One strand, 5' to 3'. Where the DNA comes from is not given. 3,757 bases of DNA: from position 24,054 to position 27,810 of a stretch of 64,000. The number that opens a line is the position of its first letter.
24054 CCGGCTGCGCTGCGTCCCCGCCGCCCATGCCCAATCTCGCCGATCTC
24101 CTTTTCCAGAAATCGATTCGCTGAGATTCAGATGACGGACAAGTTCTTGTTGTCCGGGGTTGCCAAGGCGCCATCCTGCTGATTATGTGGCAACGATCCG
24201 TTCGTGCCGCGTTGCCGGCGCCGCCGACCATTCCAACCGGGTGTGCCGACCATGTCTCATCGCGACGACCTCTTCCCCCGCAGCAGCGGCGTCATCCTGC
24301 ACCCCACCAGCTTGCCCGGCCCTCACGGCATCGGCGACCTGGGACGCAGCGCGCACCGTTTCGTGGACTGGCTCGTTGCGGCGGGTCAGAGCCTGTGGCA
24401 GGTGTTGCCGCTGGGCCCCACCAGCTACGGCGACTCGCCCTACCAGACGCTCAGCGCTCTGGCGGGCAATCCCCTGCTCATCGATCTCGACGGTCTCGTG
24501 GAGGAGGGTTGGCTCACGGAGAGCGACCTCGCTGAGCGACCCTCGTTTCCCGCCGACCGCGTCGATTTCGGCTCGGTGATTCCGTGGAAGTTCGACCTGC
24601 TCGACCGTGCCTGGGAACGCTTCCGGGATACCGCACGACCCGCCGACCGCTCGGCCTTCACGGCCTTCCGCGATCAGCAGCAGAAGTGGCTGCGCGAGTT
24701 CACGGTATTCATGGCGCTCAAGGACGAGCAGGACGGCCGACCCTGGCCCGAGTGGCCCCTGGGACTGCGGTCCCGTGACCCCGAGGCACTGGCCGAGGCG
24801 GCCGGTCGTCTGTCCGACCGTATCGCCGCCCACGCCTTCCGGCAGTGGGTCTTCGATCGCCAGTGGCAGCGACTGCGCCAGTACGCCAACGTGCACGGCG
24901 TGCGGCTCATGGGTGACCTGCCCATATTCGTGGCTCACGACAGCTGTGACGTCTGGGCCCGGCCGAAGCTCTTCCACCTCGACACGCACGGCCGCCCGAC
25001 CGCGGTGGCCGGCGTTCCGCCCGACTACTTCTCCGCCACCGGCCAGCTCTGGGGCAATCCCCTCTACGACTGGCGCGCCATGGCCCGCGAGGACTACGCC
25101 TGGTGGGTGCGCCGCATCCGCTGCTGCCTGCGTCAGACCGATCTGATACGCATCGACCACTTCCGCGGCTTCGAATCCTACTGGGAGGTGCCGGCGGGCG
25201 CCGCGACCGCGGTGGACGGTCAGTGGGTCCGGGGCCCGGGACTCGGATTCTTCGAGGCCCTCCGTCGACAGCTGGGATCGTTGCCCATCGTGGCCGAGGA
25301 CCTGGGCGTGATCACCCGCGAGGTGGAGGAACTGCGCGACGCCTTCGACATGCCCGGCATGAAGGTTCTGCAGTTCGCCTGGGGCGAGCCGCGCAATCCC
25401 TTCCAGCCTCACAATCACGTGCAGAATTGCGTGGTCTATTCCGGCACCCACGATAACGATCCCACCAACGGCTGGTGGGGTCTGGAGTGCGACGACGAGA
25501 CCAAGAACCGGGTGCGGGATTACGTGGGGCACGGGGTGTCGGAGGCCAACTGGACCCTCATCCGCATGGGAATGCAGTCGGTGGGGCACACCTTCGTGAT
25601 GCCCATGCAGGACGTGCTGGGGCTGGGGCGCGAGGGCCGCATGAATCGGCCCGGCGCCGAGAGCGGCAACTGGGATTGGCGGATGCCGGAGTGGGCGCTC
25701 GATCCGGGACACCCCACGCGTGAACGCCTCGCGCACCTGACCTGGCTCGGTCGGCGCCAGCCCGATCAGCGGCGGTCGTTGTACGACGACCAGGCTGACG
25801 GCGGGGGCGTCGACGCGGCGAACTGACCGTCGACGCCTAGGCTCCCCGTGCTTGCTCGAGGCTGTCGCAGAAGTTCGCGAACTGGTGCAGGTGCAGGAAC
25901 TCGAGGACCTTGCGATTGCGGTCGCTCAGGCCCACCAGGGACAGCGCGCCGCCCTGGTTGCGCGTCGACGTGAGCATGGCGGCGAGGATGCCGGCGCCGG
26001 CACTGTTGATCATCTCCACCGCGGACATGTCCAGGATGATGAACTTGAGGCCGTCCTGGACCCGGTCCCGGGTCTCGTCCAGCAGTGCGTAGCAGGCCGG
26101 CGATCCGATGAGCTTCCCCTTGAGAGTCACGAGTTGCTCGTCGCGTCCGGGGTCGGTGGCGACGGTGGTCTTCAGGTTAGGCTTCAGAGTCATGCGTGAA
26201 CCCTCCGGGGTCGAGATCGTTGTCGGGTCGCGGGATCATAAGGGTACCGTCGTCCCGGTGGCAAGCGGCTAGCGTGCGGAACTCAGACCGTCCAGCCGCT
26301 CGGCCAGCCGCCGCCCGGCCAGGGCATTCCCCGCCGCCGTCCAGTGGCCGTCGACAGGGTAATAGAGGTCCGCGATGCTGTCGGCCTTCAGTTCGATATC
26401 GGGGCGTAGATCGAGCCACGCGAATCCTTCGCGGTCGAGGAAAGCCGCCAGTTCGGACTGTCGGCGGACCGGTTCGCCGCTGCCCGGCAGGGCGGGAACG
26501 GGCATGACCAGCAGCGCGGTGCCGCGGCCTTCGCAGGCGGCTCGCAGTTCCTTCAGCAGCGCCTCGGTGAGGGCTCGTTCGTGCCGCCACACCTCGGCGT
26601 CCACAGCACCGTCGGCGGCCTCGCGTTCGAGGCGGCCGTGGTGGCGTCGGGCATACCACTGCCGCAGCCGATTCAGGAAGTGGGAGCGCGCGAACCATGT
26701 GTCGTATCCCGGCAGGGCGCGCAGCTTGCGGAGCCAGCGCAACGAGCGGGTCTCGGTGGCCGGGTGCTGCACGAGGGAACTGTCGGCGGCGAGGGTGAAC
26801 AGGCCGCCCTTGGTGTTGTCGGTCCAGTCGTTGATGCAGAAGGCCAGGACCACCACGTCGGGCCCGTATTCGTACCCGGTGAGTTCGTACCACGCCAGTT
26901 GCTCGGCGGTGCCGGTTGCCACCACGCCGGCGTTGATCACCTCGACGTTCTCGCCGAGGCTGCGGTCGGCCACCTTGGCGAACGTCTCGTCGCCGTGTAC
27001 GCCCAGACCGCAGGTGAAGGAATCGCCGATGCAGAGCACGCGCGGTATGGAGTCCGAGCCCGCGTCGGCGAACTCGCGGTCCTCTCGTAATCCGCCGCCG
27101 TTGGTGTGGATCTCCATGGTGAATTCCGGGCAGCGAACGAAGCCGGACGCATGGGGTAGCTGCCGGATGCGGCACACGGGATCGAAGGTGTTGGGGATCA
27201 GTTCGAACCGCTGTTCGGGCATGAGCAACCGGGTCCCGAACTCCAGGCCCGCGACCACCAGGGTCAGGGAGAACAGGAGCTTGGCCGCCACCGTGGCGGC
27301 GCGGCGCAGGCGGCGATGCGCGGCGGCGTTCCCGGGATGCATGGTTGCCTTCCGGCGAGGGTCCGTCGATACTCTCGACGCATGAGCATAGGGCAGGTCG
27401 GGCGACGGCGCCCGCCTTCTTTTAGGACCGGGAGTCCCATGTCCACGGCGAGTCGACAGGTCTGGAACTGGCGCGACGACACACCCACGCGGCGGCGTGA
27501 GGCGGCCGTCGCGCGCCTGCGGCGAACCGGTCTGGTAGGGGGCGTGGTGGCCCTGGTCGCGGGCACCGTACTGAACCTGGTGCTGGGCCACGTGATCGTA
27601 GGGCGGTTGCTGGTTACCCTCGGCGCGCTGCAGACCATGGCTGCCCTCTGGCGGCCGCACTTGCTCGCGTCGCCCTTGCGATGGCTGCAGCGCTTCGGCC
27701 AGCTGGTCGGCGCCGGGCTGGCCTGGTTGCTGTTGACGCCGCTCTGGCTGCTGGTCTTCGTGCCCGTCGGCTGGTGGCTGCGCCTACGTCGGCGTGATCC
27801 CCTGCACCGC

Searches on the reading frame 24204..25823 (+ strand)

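Call 32: search_protein_families(library=pfam, proteins=[window:24204-25823:+], max_evalue=0.001)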
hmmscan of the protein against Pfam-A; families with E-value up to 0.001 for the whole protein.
window:24204-25823:+ (540 aa): 1 family
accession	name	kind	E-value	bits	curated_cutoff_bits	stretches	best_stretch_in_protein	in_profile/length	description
PF02446.23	Glyco_hydro_77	-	7e-179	596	25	1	32-496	1-461/465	4-alpha-glucanotransferase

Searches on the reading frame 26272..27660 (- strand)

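Call 32: search_protein_families(library=pfam, proteins=[window:26272-27660:-], max_evalue=0.001)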
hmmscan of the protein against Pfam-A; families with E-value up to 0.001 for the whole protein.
window:26272-27660:- (463 aa): 2 families
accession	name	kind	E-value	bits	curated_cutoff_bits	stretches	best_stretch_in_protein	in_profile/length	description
PF13472.12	Lipase_GDSL_2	-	3.3e-10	41.2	32.9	1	210-447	1-178/178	GDSL-like Lipase/Acylhydrolase family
PF16822.11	ALGX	-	2.6e-08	34.3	26.5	1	364-457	27-131/268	SGNH hydrolase-like domain, acetyltransferase AlgX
